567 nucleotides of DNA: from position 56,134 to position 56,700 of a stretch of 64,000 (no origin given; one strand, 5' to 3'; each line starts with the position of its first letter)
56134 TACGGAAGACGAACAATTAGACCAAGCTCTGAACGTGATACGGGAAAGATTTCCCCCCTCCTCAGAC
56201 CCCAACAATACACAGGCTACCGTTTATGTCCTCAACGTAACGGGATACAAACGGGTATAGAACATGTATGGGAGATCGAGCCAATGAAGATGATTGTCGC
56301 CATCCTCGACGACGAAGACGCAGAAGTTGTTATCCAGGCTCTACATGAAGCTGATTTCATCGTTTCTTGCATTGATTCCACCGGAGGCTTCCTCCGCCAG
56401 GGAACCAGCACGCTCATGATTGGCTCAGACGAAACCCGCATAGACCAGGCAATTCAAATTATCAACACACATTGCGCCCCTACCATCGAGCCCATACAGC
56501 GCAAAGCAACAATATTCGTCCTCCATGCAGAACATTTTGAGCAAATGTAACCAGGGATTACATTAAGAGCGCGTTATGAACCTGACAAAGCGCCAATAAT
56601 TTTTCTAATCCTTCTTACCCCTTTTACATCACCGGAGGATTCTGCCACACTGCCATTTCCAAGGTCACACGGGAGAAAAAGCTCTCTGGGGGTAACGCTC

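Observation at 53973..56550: Na+/H+ antiporter fused to a PII-like c-di-AMP-receptor domain and followed by two truncated stand-alone paralogs (1 fused + 2 free = a trimer?)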

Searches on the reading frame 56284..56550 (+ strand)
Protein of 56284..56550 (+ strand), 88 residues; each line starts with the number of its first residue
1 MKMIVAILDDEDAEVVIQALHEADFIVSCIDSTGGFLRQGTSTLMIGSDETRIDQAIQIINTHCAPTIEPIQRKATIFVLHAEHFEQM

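Call 3: search_protein_families(library=pfam, proteins=[window:56284-56550:+], max_evalue=1)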
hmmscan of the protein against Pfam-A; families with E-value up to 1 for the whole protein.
window:56284-56550:+ (88 aa): 2 families
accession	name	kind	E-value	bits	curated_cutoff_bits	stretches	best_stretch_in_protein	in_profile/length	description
PF06153.16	CdAMP_rec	-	4.1e-20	72.5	27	1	1-65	1-65/109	Cyclic-di-AMP receptor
PF00543.27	P-II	-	0.038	14.8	25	1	1-57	1-56/102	Nitrogen regulatory protein P-II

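Call 4: search_protein_families(library=ncbifam, proteins=[window:56284-56550:+], max_evalue=1)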
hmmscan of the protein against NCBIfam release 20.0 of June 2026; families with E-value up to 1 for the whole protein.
window:56284-56550:+ (88 aa): 2 families
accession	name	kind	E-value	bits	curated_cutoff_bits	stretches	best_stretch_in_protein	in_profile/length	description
NF058593.1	CycDAmpRcpDarA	equivalog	1.2e-19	70.7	140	1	1-65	1-65/110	cyclic di-AMP receptor DarA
TIGR03455.1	HisG_C-term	equivalog_domain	0.15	12.3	40.05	1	39-76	27-64/100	ATP phosphoribosyltransferase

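Call 5: search_solved_structures(query=window:56284-56550:+, max_evalue=0.01, show_alignments=3)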
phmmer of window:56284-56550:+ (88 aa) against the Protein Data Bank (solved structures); distinct sequences matched with E-value up to 0.01: 6.
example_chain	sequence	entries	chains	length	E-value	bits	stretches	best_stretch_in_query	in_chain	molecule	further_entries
4rww_A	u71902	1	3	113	3.5e-11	46.3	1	1-69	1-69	Lmo2692 protein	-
4rwx_A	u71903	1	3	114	3.6e-11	46.2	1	1-69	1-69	Lmo2692 protein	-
4rle_A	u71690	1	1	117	3.8e-11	46.2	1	1-62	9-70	Uncharacterized protein YaaQ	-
4d3g_A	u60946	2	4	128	7.4e-11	45.2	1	1-66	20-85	PSTA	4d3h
4wk1_A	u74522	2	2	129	7.6e-11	45.2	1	1-66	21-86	PstA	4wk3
3m05_A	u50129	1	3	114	3.3e-08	36.8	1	2-62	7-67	uncharacterized protein PEPE_1480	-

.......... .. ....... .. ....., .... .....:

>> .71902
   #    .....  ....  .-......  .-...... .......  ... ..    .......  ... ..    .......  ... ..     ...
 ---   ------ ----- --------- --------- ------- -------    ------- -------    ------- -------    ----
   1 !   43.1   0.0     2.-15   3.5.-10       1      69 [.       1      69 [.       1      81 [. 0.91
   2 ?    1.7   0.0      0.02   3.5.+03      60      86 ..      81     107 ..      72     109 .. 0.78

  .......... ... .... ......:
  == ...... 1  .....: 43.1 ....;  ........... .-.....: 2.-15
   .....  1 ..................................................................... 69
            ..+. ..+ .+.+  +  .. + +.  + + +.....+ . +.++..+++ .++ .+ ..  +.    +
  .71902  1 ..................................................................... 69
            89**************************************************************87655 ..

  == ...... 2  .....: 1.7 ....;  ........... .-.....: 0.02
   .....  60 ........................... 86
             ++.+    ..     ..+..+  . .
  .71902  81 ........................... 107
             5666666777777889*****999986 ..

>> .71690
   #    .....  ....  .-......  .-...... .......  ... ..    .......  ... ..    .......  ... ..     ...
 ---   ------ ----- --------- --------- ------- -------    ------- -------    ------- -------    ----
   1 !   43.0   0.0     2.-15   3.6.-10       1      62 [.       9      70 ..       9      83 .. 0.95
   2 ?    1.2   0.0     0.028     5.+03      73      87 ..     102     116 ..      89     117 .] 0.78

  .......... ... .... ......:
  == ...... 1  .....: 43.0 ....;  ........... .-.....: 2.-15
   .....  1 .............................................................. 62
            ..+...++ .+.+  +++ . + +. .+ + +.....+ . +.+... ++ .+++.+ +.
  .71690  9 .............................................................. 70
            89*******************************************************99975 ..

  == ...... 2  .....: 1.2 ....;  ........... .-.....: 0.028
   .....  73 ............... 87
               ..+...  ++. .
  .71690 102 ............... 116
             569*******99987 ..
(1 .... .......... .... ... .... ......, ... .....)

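Call 44: find_homologous_proteins(query=A2, max_evalue=0.00001)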
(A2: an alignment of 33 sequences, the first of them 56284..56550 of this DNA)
Query A2 (33 sequences) (88 aa, profile of the alignment): 6557 proteins with E <= 0.00001 among 6904 candidates; the best 120 are listed.
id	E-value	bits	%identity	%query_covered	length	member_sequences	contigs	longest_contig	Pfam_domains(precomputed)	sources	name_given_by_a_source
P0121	1.9e-37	145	53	100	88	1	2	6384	PF00543.28,PF06153.17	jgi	jgi:uncharacterized protein YaaQ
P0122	5.3e-37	143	55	100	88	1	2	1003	PF06153.17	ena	-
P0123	1.7e-36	142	58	100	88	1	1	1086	PF06153.17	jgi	jgi:uncharacterized protein YaaQ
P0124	2.1e-36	142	55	100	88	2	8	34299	PF06153.17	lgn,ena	-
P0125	2.1e-36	142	55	100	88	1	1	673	PF06153.17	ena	-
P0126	2.2e-36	142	50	100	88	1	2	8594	PF06153.17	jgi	jgi:uncharacterized protein YaaQ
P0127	2.4e-36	141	66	99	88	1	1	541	PF06153.17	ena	-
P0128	2.4e-36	141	52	100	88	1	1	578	PF06153.17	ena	-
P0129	2.4e-36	141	56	100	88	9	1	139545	PF06153.17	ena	-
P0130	2.6e-36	141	52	100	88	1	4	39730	PF06153.17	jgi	jgi:uncharacterized protein YaaQ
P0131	3.0e-36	141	58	100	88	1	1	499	PF06153.17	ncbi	-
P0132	3.3e-36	141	57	100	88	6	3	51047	PF06153.17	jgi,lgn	-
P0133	3.4e-36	141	55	100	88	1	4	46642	PF06153.17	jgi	jgi:uncharacterized protein YaaQ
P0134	3.8e-36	141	53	100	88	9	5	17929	PF06153.17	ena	-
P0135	4.1e-36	141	53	100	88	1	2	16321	PF06153.17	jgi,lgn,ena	-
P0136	4.1e-36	141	52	100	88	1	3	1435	PF06153.17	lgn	-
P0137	4.2e-36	141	64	99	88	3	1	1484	PF06153.17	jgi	jgi:uncharacterized protein YaaQ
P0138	5.4e-36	140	55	100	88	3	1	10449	PF06153.17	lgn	-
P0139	5.5e-36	140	61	99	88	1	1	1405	PF06153.17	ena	-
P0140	5.6e-36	140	57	100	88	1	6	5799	PF06153.17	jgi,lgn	jgi:uncharacterized protein YaaQ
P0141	7.3e-36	140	63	100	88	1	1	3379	PF06153.17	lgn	-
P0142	7.8e-36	140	57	100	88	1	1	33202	PF06153.17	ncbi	-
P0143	8.0e-36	140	66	99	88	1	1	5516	PF06153.17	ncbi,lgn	-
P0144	9.4e-36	139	56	100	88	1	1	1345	PF06153.17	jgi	jgi:uncharacterized protein YaaQ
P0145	9.5e-36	139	48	100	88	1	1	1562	PF06153.17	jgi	-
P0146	9.5e-36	139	52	100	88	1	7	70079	PF00543.28,PF06153.17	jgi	jgi:uncharacterized protein YaaQ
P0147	9.9e-36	139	51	100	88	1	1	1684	PF06153.17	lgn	-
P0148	1.0e-35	139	65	100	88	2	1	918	PF06153.17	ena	-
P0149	1.0e-35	139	52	100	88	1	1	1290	PF06153.17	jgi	jgi:uncharacterized protein YaaQ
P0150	1.0e-35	139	53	100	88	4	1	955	PF06153.17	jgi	-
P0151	1.1e-35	139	56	100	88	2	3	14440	PF06153.17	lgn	-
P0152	1.1e-35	139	51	100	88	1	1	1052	PF06153.17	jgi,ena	-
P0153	1.2e-35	139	51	100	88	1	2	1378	PF06153.17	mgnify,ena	mgnify:FL=1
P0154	1.2e-35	139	63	100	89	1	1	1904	PF06153.17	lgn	-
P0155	1.2e-35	139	64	99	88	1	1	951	PF06153.17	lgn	-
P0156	1.3e-35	139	67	99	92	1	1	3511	PF06153.17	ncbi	-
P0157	1.3e-35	139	51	100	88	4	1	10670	PF00543.28,PF06153.17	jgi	jgi:uncharacterized protein YaaQ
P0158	1.3e-35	139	60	99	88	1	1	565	PF06153.17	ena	-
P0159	1.4e-35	139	50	100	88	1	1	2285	PF06153.17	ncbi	ncbi:MAG: cyclic-di-AMP receptor [Anaerolineales bacterium]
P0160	1.4e-35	139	51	100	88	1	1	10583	PF00543.28,PF06153.17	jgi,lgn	jgi:uncharacterized protein YaaQ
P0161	1.6e-35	139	51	100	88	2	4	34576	PF06153.17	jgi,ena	-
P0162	1.6e-35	139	56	100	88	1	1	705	PF06153.17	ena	-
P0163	1.6e-35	139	52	100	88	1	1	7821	PF06153.17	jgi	jgi:uncharacterized protein YaaQ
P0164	1.7e-35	139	51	100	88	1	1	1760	PF06153.17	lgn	-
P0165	1.8e-35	139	50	100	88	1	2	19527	PF00543.28,PF06153.17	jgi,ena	-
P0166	1.8e-35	139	62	99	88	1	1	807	PF06153.17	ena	-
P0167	1.9e-35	139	50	100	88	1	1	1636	PF06153.17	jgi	jgi:uncharacterized protein YaaQ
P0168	2.0e-35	138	52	100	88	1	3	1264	PF06153.17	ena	-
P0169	2.0e-35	138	57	100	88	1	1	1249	PF06153.17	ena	-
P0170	2.0e-35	138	51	100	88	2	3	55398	PF00543.28,PF06153.17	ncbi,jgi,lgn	ncbi:MAG: cyclic-di-AMP receptor [Anaerolineales bacterium]|jgi:uncharacterized protein YaaQ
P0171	2.0e-35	138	52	100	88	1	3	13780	PF06153.17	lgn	-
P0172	2.2e-35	138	64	99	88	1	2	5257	PF06153.17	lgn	-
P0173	2.3e-35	138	51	100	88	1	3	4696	PF06153.17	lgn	-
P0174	2.4e-35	138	63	99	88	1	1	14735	PF06153.17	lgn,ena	-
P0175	2.4e-35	138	53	100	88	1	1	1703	PF06153.17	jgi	jgi:uncharacterized protein YaaQ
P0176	2.6e-35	138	49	100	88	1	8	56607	PF06153.17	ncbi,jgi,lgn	-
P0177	2.6e-35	138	55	100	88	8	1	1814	PF06153.17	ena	-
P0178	2.6e-35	138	48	100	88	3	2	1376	PF06153.17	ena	-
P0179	2.7e-35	138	51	100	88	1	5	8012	PF06153.17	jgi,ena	jgi:uncharacterized protein YaaQ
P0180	2.8e-35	138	52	100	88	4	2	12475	PF06153.17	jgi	jgi:uncharacterized protein YaaQ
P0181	3.0e-35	138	63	99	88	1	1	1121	PF06153.17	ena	-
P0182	3.1e-35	138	66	99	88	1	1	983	PF06153.17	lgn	-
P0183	3.1e-35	138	61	99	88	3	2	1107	PF06153.17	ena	-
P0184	3.2e-35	138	50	100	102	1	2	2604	PF06153.17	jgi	jgi:uncharacterized protein YaaQ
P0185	3.2e-35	138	67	100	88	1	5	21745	PF06153.17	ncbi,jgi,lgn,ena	-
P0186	3.2e-35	138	53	100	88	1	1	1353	PF06153.17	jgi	jgi:uncharacterized protein YaaQ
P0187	3.6e-35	138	63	99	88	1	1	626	PF06153.17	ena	-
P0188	3.7e-35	138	61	99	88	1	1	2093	PF06153.17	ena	-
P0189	3.7e-35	138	55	100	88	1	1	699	PF06153.17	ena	-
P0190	3.8e-35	138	51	100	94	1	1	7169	PF00543.28,PF06153.17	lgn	-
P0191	3.8e-35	138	50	100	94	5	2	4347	PF06153.17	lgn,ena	-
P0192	3.9e-35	137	55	100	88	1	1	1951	PF06153.17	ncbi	-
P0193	4.0e-35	137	53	100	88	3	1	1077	PF06153.17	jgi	jgi:uncharacterized protein YaaQ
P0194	4.0e-35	137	53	100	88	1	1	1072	PF06153.17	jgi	jgi:uncharacterized protein YaaQ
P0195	4.1e-35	137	50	100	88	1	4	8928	PF06153.17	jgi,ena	-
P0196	4.2e-35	137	63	99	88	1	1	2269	PF06153.17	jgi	jgi:uncharacterized protein YaaQ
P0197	4.2e-35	137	51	100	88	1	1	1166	PF06153.17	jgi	jgi:uncharacterized protein YaaQ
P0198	4.4e-35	137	63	99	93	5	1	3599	PF06153.17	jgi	jgi:uncharacterized protein YaaQ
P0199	4.4e-35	137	53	97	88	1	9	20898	PF00543.28,PF06153.17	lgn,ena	-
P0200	4.4e-35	137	48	100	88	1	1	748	PF06153.17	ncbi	-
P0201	4.4e-35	137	62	99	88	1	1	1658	PF06153.17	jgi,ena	-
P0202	4.5e-35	137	53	100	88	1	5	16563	PF06153.17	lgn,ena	-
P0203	4.5e-35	137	64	99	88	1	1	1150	PF06153.17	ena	-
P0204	4.5e-35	137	50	100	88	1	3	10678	PF00543.28,PF06153.17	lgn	-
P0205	4.6e-35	137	53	100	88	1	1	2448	PF06153.17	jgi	jgi:uncharacterized protein YaaQ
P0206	4.8e-35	137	50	100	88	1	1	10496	PF06153.17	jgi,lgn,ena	jgi:uncharacterized protein YaaQ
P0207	4.9e-35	137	50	100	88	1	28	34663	PF06153.17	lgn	-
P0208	5.0e-35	137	52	100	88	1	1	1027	PF06153.17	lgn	-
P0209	5.0e-35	137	63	99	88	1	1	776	PF06153.17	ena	-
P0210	5.0e-35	137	63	99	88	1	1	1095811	PF06153.17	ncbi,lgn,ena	-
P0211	5.5e-35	137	52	100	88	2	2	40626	PF00543.28,PF06153.17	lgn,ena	-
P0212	5.6e-35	137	53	100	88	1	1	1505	PF06153.17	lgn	-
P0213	5.8e-35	137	48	100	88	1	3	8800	PF06153.17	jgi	jgi:uncharacterized protein YaaQ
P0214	6.0e-35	137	53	97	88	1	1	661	PF00543.28,PF06153.17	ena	-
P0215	6.6e-35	137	53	100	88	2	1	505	PF06153.17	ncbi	-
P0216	6.7e-35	137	49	100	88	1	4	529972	PF06153.17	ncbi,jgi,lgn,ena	-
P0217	6.8e-35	137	49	100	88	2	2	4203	PF06153.17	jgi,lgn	-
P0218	6.8e-35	137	52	97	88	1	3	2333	PF00543.28,PF06153.17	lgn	-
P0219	6.8e-35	137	51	100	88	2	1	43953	PF06153.17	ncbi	-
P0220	6.9e-35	137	51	97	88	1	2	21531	PF00543.28,PF06153.17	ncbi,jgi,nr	ncbi:MAG: cyclic-di-AMP receptor [Anaerolineaceae bacterium]|nr:cyclic-di-AMP receptor [Anaerolineac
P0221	7.3e-35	137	63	99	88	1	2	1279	PF06153.17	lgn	-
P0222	7.4e-35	137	49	100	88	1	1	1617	PF06153.17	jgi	jgi:uncharacterized protein YaaQ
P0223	7.6e-35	137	51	97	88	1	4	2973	PF06153.17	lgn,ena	-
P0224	7.7e-35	137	61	100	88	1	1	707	PF06153.17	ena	-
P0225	7.9e-35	137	49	100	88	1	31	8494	PF06153.17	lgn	-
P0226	8.1e-35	136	48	100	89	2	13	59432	PF06153.17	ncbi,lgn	-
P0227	8.3e-35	136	59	100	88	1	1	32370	PF00543.28,PF06153.17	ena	-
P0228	8.3e-35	136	48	100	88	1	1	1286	PF00543.28,PF06153.17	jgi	jgi:uncharacterized protein YaaQ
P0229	8.6e-35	136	63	99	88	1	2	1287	PF06153.17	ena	-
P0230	8.7e-35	136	64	99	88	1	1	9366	PF06153.17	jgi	jgi:uncharacterized protein YaaQ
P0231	8.8e-35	136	52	100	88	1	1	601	PF06153.17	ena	-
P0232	9.1e-35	136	52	100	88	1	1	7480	PF06153.17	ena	-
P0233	9.1e-35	136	52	100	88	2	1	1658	PF06153.17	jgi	jgi:uncharacterized protein YaaQ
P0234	9.4e-35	136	55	100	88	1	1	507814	PF06153.17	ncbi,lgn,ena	-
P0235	9.4e-35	136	50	100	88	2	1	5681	PF06153.17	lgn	-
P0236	9.7e-35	136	48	97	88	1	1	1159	PF06153.17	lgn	-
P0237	9.9e-35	136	48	100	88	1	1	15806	PF06153.17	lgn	-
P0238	1.0e-34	136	51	100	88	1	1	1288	PF06153.17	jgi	jgi:uncharacterized protein YaaQ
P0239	1.0e-34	136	52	100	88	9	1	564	PF06153.17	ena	-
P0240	1.0e-34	136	56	100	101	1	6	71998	PF06153.17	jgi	jgi:uncharacterized protein YaaQ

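Call 65: find_encoding_contigs(protein=P0216, flank=6000, max_places=3)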
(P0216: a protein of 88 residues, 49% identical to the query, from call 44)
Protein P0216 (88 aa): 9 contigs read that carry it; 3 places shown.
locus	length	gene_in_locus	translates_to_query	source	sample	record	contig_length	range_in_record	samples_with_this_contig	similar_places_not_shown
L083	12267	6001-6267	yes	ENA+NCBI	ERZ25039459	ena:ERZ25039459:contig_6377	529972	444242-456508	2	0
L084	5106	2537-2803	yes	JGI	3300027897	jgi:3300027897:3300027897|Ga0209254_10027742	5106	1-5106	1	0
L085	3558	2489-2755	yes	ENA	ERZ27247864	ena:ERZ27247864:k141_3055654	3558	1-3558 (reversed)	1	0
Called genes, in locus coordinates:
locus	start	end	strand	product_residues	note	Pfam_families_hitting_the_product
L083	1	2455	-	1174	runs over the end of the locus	PF00912:Transgly, PF00905:Transpeptidase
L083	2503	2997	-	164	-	PF01575:MaoC_dehydratas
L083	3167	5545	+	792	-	PF22422:MGH1-like_GH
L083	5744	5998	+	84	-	PF06153:CdAMP_rec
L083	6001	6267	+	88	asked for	PF06153:CdAMP_rec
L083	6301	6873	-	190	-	PF01871:AMMECR1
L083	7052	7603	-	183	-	PF01613:Flavin_Reduct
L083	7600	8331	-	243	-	PF19458:DUF5995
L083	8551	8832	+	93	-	PF01250:Ribosomal_S6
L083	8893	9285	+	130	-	PF00436:SSB, PF22657:SSB_1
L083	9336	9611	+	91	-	PF01084:Ribosomal_S18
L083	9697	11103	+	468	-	PF13623:SurA_N_2 (weak), PF13624:SurA_N_3, PF13623:SurA_N_2 (weak), PF13145:Rotamase_2 (weak), PF13616:Rotamase_3, PF00639:Rotamase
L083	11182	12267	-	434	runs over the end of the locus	PF03729:DUF308, PF11731:Cdd1 (faint), PF14229:DUF4332, PF14520:HHH_5 (faint)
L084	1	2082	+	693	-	?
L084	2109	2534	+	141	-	PF06153:CdAMP_rec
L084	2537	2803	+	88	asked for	PF06153:CdAMP_rec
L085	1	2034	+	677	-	?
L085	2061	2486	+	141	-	PF06153:CdAMP_rec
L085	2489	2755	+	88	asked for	PF06153:CdAMP_rec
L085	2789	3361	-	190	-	PF01871:AMMECR1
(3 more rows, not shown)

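Call 66: find_encoding_contigs(protein=P0234, flank=6000, max_places=3)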
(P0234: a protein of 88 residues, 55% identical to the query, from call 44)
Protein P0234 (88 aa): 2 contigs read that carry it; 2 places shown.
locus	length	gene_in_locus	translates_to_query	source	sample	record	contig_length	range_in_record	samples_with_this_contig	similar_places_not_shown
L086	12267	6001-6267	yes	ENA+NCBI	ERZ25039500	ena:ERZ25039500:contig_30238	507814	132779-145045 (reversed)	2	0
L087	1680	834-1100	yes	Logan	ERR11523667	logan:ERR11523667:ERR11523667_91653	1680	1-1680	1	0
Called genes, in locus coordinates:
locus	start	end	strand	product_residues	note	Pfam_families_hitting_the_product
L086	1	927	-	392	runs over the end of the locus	PF00912:Transgly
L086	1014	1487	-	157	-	PF01575:MaoC_dehydratas, PF13452:FAS1_DH_region (weak)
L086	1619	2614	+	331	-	-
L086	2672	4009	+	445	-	PF22422:MGH1-like_GH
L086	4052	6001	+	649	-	PF00999:Na_H_Exchanger, PF06153:CdAMP_rec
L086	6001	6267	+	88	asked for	PF06153:CdAMP_rec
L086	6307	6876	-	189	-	PF01871:AMMECR1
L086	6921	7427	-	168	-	PF01613:Flavin_Reduct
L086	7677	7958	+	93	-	PF01250:Ribosomal_S6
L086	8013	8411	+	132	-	PF00436:SSB, PF22657:SSB_1 (weak)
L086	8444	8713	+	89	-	PF01084:Ribosomal_S18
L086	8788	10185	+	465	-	PF13623:SurA_N_2, PF13624:SurA_N_3, PF09312:SurA_N (weak), PF13145:Rotamase_2, PF13616:Rotamase_3, PF00639:Rotamase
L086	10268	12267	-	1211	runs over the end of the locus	PF02463:SMC_N, PF13175:AAA_15 (weak), PF13304:AAA_21 (faint), PF13476:AAA_23, PF06470:SMC_hinge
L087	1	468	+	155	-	?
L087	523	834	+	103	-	PF06153:CdAMP_rec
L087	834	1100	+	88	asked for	PF06153:CdAMP_rec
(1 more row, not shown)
